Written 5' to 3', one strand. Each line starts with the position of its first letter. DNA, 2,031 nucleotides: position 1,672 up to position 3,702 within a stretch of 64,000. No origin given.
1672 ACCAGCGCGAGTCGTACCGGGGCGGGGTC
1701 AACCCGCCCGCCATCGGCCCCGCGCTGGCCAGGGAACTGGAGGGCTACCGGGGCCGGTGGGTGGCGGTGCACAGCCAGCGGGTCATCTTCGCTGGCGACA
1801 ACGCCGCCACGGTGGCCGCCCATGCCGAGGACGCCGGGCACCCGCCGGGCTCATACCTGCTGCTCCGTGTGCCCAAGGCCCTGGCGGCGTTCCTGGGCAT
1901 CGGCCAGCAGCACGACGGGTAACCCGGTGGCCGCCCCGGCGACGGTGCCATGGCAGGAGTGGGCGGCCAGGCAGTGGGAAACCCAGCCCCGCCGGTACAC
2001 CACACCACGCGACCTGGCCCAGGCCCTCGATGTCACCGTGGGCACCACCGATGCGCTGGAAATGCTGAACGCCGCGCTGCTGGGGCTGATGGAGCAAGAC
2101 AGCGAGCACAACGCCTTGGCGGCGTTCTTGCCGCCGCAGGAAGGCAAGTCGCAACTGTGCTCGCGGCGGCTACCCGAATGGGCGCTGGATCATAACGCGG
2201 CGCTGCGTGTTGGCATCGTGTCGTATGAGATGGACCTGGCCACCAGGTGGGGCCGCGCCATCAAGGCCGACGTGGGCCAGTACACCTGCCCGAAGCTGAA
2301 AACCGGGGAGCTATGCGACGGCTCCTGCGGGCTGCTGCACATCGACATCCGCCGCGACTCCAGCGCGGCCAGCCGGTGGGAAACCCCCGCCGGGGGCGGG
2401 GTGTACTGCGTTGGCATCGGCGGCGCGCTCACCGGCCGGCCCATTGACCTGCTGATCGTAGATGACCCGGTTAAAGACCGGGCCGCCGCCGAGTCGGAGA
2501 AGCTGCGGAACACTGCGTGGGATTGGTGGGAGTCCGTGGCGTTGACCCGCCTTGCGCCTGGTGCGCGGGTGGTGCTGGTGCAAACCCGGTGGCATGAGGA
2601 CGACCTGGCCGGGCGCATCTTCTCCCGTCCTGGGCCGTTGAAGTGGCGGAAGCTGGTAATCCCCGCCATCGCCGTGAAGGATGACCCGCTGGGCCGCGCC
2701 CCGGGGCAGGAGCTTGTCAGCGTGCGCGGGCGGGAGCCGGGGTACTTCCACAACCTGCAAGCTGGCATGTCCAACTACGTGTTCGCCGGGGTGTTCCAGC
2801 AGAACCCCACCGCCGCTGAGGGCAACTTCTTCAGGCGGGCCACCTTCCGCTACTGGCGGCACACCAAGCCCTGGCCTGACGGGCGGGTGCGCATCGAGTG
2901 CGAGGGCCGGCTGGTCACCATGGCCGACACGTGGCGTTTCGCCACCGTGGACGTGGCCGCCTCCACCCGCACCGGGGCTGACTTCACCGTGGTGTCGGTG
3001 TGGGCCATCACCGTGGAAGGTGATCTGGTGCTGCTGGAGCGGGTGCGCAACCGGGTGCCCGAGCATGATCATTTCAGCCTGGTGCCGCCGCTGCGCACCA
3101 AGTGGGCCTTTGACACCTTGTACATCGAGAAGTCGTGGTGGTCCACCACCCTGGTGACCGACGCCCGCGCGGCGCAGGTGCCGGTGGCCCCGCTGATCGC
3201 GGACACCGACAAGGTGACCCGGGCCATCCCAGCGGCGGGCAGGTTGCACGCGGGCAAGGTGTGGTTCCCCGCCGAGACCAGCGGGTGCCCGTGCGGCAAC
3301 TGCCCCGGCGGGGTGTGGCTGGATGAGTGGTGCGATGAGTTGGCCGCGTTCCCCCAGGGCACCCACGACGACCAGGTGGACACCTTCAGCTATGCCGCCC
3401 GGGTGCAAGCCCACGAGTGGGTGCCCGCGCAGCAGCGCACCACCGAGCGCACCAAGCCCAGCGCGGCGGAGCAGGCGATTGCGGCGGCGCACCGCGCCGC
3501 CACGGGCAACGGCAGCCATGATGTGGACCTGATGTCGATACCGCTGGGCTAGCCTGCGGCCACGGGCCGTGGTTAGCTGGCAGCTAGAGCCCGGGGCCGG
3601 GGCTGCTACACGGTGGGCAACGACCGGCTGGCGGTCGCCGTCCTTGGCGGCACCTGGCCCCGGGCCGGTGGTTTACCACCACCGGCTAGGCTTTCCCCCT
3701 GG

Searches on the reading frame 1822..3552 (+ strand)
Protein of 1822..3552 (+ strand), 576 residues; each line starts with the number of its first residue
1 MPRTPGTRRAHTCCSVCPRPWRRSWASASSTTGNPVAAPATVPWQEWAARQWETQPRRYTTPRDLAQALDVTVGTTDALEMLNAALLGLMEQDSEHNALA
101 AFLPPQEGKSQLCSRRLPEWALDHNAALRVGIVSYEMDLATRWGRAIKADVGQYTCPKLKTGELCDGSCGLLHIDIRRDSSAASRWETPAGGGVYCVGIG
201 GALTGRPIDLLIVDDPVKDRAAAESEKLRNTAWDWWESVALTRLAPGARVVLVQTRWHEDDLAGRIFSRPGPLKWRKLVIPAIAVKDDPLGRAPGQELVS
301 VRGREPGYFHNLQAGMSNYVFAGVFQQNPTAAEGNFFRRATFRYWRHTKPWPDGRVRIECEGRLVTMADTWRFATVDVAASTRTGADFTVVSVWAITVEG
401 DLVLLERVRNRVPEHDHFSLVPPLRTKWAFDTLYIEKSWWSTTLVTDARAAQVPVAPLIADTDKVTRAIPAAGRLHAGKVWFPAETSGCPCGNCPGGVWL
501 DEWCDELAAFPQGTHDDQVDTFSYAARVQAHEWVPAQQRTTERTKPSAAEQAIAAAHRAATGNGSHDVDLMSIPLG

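Call 9: search_dna_similar(query=window:1822-3552:+, collection=phages, mode=protein, max_rows=15)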
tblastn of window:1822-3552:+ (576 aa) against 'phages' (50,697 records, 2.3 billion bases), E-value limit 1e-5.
Records with a match: 1714; places in all: 1723; records where one place covers at least 80% of the query: 95.
Best place of each record, by identity: <60% 1714.
By first word of the organism name: Mycobacterium 496; Microbacterium 273; Gordonia 185; Escherichia 167; Klebsiella 45; Brucella 41; Lactococcus 40; Xanthomonas 39; Caulobacter 38; Acinetobacter 34; and 78 more.
By host as written in the record: Mycobacterium smegmatis mc2 155 348; Gordonia terrae 3612 145; Microbacterium foliorum NRRL B-24224 SEA 111; Microbacterium foliorum NRRL B-24224 104; Mycobacterium smegmatis mc#155 83; - 73; Escherichia coli DSM 12242 43; Escherichia coli 40; and 298 more.
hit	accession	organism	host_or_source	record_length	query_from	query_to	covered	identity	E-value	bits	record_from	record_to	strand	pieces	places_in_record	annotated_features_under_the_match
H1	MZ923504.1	Microcystis phage MinS1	Microcystis aeruginosa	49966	59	527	81%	34.7%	1e-57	214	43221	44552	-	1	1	terminase large subunit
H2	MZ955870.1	Glutamicibacter phage BIM BV-113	Glutamicibacter halophytocola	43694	37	525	85%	32.7%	1e-56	212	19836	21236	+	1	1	putative terminase large subunit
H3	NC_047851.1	Brevibacterium phage LuckyBarnes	Brevibacterium iodinum ATCC 15728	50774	45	523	83%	33.1%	4e-56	210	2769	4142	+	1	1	terminase large subunit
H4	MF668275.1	Brevibacterium phage LuckyBarnes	Brevibacterium iodinum ATCC 15728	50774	45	523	83%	33.1%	4e-56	210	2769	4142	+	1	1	terminase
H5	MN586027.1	Arthrobacter phage Mufasa8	Arthrobacter sp. ATCC 21022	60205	55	525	82%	32.8%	1e-49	191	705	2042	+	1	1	2: terminase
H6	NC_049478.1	Arthrobacter phage Mufasa8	Arthrobacter sp. ATCC 21022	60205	55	525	82%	32.8%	1e-49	191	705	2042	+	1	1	2: terminase large subunit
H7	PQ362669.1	Arthrobacter phage Kukla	Arthrobacter globiformis B-2979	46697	41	525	84%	31.4%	6e-54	204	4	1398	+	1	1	1: terminase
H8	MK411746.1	Arthrobacter phage Sonali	Arthrobacter globiformis B-2979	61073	53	525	82%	32.1%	1e-57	215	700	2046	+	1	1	2: terminase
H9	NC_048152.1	Arthrobacter phage Sonali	Arthrobacter globiformis B-2979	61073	53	525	82%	32.1%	1e-57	215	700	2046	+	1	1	2: terminase large subunit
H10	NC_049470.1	Arthrobacter phage TripleJ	Arthrobacter globiformis NRRL B-2979 SEA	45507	46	525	83%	31.3%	2e-53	202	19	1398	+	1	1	1: terminase large subunit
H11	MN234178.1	Arthrobacter phage TripleJ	Arthrobacter globiformis NRRL B-2979 SEA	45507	46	525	83%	31.3%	2e-53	202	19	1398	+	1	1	1: terminase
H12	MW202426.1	Caudoviricetes sp.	Manatee Spring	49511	95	525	75%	34.8%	2e-53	202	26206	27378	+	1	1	terminase large subunit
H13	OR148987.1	Caudovirus D_HF5_3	Homo sapiens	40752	59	525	81%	31.5%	2e-50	193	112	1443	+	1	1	terminase large subunit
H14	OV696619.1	Glutamicibacter phage Montesquieu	French washed-rind cheese surface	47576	59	525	81%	31.5%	4e-46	181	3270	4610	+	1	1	Terminase large subunit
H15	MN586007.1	Microbacterium phage Smarties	Microbacterium paraoxydans NWU1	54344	61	525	81%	30.8%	5e-45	177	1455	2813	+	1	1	5: terminase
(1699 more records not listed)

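Call 20: find_related_loci(query=window:1822-3552:+, collection=viral_contigs, flank=10000)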
Query window:1822-3552:+ (576 aa) in viral_contigs; peptide patterns used: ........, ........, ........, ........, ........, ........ (x = any residue, [..] = any of these).
37 stretches matched a pattern; 37 encode a relative of the query (tblastn E <= 1e-3); 37 distinct loci.
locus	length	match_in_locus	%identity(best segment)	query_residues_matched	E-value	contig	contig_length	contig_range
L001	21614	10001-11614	79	40-576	0e+0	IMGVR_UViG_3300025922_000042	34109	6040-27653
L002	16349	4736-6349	79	40-576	0e+0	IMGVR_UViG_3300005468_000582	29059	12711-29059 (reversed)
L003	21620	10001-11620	79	37-576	0e+0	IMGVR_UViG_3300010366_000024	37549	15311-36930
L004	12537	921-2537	78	39-576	0e+0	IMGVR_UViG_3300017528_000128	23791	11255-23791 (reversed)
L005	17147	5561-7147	65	43-575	0e+0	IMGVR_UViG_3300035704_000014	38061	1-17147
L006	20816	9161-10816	63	17-574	0e+0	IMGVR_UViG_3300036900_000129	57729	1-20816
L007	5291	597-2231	62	33-575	0e+0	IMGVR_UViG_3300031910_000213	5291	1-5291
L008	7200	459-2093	62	33-575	0e+0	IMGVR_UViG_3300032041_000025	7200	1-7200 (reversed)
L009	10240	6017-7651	62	33-575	0e+0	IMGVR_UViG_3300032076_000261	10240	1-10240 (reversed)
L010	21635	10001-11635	62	33-575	0e+0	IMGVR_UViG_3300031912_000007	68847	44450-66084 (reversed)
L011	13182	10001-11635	62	33-575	0e+0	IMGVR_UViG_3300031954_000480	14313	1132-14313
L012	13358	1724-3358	62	33-575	0e+0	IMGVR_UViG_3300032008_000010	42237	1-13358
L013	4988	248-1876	63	28-574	0e+0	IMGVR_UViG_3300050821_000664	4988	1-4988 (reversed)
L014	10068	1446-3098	62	26-574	0e+0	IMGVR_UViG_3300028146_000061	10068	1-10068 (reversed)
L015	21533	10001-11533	61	46-574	0e+0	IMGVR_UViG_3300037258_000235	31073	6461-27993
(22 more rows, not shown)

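Call 76: find_encoding_contigs(protein=window:1822-3552:+, flank=10000, max_places=2)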
Protein window:1822-3552:+ (576 aa): no gene with exactly this product is on record in the collection.
